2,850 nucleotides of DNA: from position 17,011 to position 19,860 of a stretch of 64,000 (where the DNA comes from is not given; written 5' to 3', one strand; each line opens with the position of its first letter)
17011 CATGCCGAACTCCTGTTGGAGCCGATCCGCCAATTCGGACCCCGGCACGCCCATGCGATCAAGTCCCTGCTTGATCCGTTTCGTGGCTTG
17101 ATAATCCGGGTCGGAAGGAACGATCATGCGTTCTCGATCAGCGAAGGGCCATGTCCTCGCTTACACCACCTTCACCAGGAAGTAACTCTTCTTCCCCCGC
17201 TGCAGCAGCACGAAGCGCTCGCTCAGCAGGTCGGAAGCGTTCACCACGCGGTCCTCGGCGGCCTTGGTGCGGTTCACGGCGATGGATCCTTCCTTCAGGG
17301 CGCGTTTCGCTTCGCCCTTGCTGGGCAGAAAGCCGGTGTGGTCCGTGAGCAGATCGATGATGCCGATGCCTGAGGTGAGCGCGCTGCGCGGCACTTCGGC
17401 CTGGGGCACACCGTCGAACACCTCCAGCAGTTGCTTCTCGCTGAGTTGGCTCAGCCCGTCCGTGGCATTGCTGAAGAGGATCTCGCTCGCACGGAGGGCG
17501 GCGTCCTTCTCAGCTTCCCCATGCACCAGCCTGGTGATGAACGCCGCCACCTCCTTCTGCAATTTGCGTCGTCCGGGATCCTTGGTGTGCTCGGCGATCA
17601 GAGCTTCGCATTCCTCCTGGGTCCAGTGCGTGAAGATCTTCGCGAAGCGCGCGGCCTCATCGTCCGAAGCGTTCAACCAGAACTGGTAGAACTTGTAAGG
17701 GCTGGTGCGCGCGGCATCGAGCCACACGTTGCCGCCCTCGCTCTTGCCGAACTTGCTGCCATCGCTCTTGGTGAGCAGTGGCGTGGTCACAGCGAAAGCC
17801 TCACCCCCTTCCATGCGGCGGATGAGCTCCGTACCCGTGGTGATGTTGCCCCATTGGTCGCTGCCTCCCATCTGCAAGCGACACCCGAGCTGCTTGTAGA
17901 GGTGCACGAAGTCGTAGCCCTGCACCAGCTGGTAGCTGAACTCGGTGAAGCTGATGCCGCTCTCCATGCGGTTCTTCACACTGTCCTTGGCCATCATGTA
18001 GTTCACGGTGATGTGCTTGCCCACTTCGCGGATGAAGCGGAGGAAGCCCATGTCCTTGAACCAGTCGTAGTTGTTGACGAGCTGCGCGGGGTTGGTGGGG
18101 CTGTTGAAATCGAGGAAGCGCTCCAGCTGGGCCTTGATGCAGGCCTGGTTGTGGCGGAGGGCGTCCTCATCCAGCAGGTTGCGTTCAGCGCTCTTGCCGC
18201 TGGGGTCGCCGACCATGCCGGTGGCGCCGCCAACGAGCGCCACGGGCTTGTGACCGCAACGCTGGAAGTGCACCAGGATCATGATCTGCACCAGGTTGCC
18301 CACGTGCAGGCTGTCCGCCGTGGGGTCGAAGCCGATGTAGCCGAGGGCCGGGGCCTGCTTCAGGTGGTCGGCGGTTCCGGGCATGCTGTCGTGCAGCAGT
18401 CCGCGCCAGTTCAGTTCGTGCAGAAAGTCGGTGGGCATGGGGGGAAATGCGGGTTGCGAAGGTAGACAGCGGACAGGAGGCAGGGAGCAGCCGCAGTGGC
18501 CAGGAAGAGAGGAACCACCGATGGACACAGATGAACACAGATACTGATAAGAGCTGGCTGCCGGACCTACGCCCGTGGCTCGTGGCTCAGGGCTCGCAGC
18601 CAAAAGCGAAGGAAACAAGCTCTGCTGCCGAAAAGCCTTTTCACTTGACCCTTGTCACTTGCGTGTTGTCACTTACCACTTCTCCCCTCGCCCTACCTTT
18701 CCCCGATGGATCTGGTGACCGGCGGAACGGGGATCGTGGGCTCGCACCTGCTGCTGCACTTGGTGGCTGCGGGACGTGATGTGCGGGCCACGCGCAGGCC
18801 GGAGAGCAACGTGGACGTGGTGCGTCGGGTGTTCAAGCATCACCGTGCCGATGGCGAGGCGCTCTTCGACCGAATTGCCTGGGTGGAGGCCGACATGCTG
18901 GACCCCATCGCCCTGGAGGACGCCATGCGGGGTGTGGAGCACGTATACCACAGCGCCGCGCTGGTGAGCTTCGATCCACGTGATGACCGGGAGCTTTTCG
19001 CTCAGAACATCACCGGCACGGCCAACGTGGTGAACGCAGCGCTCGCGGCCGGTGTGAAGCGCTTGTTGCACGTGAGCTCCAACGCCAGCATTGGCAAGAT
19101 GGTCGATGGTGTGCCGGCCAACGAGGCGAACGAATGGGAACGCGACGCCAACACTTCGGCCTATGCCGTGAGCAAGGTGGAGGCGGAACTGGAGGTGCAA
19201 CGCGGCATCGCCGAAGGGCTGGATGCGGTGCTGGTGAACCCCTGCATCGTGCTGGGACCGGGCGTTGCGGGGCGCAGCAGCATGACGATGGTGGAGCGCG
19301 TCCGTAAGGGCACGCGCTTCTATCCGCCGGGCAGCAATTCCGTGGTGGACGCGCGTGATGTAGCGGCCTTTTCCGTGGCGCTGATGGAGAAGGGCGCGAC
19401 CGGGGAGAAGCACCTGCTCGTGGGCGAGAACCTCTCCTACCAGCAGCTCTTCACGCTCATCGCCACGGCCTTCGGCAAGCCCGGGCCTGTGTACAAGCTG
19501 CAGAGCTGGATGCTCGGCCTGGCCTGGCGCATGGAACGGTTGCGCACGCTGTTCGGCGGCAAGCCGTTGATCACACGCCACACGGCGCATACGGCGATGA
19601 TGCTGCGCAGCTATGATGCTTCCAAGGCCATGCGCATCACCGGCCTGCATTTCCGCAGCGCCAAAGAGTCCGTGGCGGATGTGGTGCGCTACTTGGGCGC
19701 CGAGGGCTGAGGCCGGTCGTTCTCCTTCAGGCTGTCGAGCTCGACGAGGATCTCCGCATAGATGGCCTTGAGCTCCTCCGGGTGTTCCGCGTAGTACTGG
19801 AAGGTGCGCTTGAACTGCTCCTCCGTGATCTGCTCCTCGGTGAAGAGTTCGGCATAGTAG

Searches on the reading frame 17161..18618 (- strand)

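Call 8: search_protein_families(library=pfam, proteins=[window:17161-18618:-])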
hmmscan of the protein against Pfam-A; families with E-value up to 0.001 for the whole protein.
window:17161-18618:- (485 aa): 2 families
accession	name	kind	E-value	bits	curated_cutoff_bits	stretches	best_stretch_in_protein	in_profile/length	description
PF00579.31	tRNA-synt_1b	-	2.9e-81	273.4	21.1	1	93-382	8-291/292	tRNA synthetases class I (W and Y)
PF22421.1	SYY_C-terminal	-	1.3e-14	54.3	27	1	398-482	3-83/83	Tyrosine--tRNA ligase SYY-like C-terminal domain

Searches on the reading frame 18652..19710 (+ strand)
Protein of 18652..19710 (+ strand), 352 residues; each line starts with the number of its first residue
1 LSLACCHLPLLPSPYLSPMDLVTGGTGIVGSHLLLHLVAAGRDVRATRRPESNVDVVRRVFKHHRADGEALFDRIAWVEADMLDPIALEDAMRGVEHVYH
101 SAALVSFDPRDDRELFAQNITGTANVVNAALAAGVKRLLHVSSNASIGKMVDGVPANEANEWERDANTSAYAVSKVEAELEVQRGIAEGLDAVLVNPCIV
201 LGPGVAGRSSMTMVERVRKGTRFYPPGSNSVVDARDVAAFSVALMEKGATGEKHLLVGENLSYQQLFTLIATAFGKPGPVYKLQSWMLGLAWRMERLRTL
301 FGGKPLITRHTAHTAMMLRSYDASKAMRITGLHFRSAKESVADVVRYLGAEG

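Call 8: search_protein_families(library=pfam, proteins=[window:18652-19710:+])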
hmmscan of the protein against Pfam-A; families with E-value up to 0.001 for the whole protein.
window:18652-19710:+ (352 aa): 8 families
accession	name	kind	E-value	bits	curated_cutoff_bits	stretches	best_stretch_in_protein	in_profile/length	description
PF01370.27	Epimerase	-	1.4e-31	110.2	20.9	1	21-255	2-237/240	NAD dependent epimerase/dehydratase family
PF07993.18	NAD_binding_4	-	2.9e-19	69.7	20.1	1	22-209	1-216/258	Male sterility protein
PF01073.25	3Beta_HSD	-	3.3e-18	66.2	22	1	21-232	1-212/280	3-beta hydroxysteroid dehydrogenase/isomerase family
PF16363.11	GDP_Man_Dehyd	-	1e-16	61.8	27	1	21-180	1-162/332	GDP-mannose 4,6 dehydratase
PF13460.12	NAD_binding_10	-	1e-12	48.8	27.2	1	24-246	1-182/184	NAD(P)H-binding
PF02719.21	Polysacc_synt_2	-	1.7e-11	44.3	20.2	1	21-144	2-129/293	Polysaccharide biosynthesis protein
PF04321.23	RmlD_sub_bind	-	5.6e-08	32.6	27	1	21-188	4-139/287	RmlD substrate binding domain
PF05368.20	NmrA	-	5.1e-07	30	27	1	21-141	6-105/298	NmrA-like family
